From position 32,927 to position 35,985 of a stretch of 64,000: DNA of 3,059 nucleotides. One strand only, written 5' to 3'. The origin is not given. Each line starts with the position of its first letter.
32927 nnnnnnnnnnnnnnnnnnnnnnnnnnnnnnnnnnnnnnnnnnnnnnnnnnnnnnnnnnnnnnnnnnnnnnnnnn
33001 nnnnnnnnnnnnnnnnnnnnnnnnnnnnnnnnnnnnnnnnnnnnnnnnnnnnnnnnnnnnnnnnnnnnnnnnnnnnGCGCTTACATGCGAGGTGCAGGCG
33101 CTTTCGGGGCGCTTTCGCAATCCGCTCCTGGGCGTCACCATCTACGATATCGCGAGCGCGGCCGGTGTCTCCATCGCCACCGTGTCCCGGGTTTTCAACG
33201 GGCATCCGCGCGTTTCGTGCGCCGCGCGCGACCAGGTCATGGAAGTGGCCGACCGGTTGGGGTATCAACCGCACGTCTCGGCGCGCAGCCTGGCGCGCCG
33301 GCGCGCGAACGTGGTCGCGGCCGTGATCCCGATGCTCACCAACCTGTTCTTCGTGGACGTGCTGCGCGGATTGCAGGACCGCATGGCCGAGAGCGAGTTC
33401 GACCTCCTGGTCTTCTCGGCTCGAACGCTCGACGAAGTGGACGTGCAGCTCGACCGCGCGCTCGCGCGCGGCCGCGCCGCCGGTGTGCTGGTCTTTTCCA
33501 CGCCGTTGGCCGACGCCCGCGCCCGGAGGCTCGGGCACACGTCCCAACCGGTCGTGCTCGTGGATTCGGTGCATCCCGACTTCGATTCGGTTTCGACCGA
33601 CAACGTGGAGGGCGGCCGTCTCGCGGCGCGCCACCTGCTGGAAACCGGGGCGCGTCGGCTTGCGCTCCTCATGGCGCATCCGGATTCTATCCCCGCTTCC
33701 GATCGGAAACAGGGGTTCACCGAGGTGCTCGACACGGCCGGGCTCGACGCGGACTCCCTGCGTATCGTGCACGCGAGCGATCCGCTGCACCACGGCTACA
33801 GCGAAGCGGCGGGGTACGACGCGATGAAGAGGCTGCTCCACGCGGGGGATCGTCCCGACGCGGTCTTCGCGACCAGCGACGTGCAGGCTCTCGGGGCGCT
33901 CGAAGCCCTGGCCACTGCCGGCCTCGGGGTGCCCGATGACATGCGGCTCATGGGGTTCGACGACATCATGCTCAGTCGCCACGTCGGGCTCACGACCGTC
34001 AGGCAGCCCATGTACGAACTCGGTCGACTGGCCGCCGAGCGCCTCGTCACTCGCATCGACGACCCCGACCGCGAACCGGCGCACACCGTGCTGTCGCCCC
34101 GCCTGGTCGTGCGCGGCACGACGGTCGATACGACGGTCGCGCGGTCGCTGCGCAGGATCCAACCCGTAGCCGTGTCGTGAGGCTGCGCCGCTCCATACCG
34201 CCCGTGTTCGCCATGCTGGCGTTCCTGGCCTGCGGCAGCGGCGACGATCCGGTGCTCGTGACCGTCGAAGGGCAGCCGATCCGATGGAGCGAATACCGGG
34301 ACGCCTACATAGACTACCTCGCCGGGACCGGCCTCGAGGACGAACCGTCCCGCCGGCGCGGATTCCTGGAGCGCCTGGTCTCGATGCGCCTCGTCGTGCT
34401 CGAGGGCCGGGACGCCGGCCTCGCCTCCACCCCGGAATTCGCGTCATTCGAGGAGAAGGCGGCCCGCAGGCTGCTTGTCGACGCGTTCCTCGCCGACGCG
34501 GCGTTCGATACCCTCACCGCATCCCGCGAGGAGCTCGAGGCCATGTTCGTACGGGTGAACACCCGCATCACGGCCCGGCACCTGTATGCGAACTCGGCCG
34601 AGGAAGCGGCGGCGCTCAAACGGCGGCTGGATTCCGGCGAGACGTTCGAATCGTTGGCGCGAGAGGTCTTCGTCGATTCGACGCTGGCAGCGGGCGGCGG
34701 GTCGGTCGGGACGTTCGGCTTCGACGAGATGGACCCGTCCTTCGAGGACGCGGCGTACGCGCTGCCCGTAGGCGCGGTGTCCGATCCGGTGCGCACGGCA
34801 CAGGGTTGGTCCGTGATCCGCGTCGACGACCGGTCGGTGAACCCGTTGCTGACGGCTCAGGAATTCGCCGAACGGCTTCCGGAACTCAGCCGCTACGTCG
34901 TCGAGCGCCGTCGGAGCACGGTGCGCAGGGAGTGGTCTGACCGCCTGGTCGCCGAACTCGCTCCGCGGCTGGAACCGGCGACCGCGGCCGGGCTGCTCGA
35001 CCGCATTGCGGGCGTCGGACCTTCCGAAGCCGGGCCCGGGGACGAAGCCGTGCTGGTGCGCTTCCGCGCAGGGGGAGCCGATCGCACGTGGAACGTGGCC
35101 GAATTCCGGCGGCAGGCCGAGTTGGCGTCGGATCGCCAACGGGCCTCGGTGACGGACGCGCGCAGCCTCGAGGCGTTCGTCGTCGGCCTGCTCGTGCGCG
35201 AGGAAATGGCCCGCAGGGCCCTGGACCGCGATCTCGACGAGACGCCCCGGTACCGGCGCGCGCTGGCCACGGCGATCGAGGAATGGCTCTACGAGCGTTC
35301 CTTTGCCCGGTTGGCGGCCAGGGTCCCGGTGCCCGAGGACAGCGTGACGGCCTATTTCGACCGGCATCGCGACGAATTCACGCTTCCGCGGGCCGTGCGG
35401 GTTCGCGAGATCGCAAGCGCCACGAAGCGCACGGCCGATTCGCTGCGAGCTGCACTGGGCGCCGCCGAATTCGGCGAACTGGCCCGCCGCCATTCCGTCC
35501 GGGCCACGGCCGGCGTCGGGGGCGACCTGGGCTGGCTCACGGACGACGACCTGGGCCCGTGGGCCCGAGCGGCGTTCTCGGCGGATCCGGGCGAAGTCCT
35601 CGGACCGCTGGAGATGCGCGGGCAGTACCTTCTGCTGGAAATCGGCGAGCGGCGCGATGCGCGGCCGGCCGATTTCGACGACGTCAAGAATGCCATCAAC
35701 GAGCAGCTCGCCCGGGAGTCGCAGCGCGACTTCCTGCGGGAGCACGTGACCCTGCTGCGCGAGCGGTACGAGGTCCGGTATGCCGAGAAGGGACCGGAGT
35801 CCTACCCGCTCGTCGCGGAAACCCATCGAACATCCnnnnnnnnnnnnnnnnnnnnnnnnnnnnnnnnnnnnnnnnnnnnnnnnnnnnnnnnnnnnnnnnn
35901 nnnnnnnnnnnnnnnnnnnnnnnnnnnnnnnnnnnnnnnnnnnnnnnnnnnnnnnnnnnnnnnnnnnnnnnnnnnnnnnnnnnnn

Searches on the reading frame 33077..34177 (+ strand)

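Call 72: search_protein_families(library=pfam, proteins=[window:33077-34177:+], max_evalue=0.00001)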
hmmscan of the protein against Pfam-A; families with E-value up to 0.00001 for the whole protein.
window:33077-34177:+ (367 aa): 4 families
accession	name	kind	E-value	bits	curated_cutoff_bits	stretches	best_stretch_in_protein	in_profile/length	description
PF13377.12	Peripla_BP_3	-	3.1e-33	115.6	26.5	1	184-349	1-167/167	Periplasmic binding protein-like domain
PF00532.27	Peripla_BP_1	-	9.7e-20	71.6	22.2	1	79-341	3-274/281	Periplasmic binding proteins and sugar binding domain of LacI family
PF13407.12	Peripla_BP_4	-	1.3e-16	61.4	35.1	1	83-296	4-218/258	Periplasmic binding protein domain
PF00356.27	LacI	-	1.5e-16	60.3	27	1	21-65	1-45/46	Bacterial regulatory proteins, lacI family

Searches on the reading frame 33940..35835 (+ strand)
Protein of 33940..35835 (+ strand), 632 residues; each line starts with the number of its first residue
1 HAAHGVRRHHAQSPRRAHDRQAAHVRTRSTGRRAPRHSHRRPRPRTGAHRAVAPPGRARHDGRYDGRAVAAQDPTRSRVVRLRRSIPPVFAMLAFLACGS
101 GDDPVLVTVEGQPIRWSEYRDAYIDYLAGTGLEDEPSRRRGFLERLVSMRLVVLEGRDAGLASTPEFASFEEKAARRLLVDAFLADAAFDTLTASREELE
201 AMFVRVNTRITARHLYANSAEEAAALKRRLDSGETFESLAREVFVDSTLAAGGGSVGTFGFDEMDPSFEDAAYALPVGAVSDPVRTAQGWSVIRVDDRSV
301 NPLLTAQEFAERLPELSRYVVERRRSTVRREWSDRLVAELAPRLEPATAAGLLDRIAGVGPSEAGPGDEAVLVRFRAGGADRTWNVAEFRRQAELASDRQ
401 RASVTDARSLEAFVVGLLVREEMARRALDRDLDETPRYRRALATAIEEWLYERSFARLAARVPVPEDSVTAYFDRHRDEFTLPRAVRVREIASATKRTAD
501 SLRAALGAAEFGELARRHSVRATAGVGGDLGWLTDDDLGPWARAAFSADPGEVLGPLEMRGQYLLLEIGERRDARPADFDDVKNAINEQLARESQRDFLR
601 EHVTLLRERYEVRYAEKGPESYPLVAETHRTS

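Call 72: search_protein_families(library=pfam, proteins=[window:33940-35835:+], max_evalue=0.00001)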
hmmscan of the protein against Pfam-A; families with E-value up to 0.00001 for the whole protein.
window:33940-35835:+ (632 aa): 3 families
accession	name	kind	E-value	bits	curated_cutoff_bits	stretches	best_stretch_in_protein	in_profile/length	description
PF13145.12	Rotamase_2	-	2.6e-25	90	27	2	464-584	1-121/121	PPIC-type PPIASE domain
PF00639.27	Rotamase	-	3.8e-23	82.7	21.7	2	218-297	17-97/97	PPIC-type PPIASE domain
PF13616.12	Rotamase_3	-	4.8e-21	75.9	22.5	1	220-298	37-115/116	PPIC-type PPIASE domain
